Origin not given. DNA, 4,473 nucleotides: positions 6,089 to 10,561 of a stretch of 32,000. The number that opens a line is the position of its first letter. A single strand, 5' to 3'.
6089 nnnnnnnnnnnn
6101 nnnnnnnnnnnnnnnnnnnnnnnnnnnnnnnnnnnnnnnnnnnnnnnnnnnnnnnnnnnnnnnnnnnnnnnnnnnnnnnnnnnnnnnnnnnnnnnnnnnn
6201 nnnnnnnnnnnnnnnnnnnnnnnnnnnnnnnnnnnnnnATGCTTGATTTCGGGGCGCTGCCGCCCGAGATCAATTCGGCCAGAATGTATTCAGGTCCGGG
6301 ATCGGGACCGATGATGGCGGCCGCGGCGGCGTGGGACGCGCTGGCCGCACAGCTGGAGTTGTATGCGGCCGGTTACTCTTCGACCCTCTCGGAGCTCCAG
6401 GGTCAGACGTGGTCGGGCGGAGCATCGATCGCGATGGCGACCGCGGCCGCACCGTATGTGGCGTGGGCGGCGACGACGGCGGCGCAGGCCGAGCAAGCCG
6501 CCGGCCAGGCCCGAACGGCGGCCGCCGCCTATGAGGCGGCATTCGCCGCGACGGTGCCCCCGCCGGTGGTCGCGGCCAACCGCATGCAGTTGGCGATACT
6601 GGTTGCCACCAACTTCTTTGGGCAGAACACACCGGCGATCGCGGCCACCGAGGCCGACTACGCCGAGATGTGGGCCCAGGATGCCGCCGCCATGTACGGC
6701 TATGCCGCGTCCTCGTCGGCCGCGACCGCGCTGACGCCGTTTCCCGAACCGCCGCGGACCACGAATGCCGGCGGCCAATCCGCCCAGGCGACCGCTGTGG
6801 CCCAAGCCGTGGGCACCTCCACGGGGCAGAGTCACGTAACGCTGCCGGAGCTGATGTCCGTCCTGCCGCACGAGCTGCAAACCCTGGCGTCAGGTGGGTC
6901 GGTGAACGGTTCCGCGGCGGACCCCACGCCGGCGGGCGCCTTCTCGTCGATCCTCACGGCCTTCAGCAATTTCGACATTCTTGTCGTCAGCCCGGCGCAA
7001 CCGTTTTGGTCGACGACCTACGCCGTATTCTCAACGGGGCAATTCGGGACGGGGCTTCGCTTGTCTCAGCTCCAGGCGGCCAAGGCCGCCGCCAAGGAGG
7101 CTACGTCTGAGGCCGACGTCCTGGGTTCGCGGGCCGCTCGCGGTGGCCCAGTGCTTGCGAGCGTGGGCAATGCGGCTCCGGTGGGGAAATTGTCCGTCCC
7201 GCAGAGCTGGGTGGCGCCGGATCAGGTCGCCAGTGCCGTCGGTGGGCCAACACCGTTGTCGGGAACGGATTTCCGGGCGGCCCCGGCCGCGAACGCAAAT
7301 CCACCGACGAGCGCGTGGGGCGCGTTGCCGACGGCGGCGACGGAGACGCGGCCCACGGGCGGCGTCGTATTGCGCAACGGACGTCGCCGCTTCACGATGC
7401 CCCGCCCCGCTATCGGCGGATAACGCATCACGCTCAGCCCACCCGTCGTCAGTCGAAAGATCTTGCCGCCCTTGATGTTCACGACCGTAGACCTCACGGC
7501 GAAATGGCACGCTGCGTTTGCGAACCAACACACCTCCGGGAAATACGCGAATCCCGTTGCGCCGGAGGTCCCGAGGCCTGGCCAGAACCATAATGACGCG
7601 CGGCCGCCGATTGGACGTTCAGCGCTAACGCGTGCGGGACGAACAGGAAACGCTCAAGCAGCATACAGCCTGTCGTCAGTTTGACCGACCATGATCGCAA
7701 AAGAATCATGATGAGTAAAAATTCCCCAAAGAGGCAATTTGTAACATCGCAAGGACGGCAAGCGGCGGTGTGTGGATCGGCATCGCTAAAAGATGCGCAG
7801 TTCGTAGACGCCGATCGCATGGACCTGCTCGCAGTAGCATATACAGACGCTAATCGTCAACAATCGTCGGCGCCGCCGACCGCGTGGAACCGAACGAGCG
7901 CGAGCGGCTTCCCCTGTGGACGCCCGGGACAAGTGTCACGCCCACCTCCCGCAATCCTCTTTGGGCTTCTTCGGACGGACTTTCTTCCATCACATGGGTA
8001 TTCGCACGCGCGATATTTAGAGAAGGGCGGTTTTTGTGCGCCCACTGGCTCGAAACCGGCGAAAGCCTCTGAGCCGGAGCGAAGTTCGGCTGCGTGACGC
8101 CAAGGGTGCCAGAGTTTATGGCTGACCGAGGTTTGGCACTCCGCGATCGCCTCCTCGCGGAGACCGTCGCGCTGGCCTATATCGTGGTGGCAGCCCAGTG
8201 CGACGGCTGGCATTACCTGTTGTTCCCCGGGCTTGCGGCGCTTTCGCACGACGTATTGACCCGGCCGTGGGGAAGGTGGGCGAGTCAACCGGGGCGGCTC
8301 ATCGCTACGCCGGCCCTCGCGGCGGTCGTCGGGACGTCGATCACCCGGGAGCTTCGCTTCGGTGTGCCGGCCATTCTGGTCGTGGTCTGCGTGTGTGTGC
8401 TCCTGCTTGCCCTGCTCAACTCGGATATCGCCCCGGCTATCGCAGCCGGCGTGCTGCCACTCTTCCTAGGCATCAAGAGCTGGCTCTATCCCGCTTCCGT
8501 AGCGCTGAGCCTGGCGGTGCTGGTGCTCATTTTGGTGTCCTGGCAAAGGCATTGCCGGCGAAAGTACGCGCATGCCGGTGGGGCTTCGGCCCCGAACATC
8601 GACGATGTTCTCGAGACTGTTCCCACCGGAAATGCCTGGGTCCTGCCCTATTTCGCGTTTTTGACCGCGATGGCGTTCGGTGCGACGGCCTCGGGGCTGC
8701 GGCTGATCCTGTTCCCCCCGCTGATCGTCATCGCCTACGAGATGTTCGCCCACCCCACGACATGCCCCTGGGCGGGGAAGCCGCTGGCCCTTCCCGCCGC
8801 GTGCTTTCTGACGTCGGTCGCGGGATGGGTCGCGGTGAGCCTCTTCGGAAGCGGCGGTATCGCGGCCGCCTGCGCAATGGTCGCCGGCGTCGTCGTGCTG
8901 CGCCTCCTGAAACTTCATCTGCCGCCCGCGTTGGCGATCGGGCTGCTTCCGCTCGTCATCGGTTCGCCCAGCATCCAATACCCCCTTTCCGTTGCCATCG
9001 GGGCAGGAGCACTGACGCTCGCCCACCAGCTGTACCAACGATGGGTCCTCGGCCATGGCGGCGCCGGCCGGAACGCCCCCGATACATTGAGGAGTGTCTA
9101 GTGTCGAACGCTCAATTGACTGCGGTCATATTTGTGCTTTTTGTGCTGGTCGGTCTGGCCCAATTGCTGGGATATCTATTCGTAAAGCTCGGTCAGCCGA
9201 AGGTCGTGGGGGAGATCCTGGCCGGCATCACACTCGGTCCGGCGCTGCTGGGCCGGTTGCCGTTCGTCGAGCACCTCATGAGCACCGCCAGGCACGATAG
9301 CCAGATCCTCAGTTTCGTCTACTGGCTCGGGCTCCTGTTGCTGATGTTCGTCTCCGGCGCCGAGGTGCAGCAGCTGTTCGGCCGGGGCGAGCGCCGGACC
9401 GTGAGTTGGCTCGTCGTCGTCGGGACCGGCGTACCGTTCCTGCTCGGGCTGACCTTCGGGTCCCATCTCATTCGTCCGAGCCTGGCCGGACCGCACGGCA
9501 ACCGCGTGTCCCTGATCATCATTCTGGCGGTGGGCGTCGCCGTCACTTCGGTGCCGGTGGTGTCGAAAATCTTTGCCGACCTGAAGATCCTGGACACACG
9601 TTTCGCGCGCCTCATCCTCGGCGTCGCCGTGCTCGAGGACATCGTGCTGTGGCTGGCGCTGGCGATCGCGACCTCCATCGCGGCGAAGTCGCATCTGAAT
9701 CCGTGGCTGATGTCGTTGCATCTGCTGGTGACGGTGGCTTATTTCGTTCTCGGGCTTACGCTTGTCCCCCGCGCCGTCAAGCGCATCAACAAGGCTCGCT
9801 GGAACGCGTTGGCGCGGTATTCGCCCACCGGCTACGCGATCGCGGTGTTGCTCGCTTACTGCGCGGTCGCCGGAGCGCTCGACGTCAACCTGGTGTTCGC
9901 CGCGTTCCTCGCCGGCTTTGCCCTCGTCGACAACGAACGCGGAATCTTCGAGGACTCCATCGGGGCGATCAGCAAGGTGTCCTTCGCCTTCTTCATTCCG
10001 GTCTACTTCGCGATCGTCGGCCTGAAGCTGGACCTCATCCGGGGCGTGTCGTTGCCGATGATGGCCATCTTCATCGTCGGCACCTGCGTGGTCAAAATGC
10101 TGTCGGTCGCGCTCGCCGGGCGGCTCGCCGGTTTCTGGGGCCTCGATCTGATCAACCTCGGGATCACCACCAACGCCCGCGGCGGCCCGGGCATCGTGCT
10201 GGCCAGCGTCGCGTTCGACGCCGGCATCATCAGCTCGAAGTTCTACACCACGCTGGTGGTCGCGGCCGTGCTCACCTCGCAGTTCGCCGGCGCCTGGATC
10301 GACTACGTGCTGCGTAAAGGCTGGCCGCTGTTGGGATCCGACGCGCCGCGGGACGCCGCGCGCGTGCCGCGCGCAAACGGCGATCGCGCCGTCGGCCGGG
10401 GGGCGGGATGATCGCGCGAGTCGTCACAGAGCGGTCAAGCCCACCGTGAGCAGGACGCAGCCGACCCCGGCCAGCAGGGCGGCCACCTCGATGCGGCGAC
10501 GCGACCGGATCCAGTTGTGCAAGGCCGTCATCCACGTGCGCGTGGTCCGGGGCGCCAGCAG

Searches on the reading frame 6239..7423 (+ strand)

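Call 55: search_protein_families(library=pfam, proteins=[window:6239-7423:+], max_evalue=0.001)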
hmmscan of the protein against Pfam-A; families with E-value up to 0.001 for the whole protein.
window:6239-7423:+ (394 aa): 2 families
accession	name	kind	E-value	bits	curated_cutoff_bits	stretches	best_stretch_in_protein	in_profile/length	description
PF00823.25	PPE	-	2.7e-68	229.6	26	1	3-165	1-164/165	PPE family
PF12484.13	PPE-SVP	-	3.2e-12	47.6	23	1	307-390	2-80/80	PPE-SVP subfamily C-terminal region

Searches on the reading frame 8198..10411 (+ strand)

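Call 55: search_protein_families(library=pfam, proteins=[window:8198-10411:+], max_evalue=0.001)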
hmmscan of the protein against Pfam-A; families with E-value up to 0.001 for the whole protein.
window:8198-10411:+ (737 aa): 1 family
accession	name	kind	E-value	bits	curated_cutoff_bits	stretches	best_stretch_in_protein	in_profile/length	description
PF00999.27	Na_H_Exchanger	-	5.3e-40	137.9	26.2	1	323-706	6-374/375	Sodium/hydrogen exchanger, transmembrane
